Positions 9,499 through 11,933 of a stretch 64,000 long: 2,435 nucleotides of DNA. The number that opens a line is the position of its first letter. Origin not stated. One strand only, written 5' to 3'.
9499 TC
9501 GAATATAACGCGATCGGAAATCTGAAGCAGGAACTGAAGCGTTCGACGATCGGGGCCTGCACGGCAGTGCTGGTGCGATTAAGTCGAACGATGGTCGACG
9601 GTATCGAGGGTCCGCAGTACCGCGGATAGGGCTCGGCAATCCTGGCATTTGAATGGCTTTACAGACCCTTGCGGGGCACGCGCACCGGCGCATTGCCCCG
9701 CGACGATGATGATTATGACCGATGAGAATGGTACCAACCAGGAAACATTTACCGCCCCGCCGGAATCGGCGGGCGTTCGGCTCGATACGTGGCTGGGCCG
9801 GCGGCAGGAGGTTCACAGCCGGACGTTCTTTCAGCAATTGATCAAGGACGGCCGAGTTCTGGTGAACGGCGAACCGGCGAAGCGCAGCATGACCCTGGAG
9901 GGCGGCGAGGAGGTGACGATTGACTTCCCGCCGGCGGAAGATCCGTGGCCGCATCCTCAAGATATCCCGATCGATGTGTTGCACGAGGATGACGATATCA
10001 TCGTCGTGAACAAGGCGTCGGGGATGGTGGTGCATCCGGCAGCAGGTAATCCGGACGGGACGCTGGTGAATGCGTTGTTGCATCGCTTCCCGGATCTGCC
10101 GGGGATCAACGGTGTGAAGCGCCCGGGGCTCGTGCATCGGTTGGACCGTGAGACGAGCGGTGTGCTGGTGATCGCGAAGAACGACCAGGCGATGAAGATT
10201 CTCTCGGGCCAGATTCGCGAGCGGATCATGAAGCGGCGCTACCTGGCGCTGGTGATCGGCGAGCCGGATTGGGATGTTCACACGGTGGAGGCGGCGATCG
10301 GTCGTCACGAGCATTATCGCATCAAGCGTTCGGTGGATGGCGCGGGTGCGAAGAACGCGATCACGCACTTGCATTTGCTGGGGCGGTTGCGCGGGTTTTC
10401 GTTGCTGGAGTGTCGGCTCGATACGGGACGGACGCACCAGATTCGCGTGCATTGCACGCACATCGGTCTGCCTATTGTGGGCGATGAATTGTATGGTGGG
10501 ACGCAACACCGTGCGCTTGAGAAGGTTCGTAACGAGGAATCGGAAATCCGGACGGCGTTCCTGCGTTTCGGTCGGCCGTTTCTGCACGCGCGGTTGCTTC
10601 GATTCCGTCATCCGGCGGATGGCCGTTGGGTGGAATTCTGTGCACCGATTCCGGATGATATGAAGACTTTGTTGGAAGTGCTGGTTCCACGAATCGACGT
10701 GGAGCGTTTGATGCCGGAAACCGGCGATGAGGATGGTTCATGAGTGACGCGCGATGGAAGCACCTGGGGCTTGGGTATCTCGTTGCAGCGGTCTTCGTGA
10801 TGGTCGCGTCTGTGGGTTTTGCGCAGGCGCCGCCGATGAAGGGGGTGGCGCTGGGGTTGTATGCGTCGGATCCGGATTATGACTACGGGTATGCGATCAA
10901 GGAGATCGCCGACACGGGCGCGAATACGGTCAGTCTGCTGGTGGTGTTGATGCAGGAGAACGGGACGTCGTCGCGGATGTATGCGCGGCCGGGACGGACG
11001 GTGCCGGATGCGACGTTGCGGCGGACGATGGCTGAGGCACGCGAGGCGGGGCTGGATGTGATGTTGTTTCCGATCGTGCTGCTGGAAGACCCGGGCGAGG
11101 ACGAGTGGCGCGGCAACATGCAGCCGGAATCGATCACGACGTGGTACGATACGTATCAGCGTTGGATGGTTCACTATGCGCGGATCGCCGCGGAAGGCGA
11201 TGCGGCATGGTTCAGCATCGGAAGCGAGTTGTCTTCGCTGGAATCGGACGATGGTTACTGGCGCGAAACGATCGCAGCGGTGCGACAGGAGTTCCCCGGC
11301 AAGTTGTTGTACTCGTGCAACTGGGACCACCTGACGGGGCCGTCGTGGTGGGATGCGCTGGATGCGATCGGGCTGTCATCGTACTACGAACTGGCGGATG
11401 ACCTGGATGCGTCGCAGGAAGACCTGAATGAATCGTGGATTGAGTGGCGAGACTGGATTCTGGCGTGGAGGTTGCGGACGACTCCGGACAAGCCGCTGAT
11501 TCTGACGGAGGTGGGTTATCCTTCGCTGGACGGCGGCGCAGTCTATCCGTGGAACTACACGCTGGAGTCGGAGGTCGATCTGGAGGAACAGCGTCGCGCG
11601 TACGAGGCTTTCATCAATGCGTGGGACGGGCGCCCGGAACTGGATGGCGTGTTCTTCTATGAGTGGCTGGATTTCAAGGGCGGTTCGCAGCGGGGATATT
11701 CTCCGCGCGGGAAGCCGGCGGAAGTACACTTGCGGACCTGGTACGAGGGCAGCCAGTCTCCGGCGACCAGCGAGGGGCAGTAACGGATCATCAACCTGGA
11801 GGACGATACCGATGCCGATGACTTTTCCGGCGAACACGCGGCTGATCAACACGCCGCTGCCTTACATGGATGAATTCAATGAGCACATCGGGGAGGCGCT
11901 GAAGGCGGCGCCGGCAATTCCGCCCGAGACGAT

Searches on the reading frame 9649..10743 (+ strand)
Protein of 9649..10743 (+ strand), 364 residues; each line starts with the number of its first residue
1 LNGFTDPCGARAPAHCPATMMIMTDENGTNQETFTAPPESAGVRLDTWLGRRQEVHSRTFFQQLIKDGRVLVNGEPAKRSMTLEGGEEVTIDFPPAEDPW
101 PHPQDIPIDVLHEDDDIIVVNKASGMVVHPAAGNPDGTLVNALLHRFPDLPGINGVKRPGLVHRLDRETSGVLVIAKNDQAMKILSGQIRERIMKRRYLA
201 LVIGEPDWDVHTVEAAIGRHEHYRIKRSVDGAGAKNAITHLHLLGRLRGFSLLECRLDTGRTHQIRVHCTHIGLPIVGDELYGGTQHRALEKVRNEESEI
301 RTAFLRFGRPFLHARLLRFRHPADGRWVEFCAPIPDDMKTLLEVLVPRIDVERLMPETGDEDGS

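Call 17: search_protein_families(library=pfam, proteins=[window:9649-10743:+])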
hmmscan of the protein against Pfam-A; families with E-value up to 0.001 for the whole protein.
window:9649-10743:+ (364 aa): 2 families
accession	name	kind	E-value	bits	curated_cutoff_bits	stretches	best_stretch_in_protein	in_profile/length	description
PF00849.27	PseudoU_synth_2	-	1.8e-31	109.8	26.8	1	116-271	1-152/152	RNA pseudouridylate synthase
PF01479.30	S4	-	8.2e-11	41.9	22.8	1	43-89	1-48/48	S4 domain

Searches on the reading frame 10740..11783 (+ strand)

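Call 18: search_protein_families(library=pfam, proteins=[window:10740-11783:+])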
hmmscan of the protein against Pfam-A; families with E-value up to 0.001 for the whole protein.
window:10740-11783:+ (347 aa): 1 family
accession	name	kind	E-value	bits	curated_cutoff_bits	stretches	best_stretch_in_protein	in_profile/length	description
PF22612.2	GH113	-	2.3e-46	158.9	27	1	53-310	21-269/289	Glycoside Hydrolase Family 113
